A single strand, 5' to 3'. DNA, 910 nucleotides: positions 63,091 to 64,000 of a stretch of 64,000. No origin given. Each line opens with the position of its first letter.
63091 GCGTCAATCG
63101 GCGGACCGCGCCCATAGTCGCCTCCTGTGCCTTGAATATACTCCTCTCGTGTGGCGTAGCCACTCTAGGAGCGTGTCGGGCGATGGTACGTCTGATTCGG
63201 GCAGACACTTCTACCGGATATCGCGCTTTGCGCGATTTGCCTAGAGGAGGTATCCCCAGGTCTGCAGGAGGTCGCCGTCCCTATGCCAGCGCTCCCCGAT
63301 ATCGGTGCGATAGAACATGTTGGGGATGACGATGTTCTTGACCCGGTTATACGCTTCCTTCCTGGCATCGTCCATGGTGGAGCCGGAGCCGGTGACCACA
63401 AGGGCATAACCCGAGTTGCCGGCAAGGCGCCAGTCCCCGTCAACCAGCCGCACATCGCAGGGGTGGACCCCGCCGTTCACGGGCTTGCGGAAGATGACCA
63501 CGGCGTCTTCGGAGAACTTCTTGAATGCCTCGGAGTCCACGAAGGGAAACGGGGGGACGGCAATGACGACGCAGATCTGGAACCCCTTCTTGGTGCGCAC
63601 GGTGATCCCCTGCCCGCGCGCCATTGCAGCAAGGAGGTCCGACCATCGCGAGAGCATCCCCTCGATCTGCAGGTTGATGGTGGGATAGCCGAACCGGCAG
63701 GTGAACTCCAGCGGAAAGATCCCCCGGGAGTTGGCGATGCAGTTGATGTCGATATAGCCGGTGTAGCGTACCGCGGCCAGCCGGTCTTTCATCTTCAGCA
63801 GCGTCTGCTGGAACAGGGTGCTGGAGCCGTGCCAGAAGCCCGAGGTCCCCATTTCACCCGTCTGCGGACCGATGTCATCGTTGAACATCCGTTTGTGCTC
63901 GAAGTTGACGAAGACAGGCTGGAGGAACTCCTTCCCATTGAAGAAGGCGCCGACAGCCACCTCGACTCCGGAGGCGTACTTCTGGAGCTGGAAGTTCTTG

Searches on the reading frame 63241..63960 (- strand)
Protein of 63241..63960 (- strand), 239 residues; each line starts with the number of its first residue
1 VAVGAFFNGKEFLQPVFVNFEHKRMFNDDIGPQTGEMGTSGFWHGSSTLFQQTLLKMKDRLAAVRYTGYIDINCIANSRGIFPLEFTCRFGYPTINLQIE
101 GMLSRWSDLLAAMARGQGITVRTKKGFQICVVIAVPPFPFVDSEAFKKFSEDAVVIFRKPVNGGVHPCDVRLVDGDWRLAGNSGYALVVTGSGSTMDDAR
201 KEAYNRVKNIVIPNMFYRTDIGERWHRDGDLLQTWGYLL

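Call 82: search_protein_families(library=pfam, proteins=[window:63241-63960:-])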
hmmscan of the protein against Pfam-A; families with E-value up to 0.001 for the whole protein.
window:63241-63960:- (239 aa): 2 families
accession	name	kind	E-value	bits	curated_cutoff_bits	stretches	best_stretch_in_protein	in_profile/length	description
PF02843.22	GARS_C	-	2e-09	38.1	34.8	1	178-224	46-92/92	Phosphoribosylglycinamide synthetase, C domain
PF01071.24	GARS_A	-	3.3e-05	24.3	27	1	2-93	95-192/194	Phosphoribosylglycinamide synthetase, ATP-grasp (A) domain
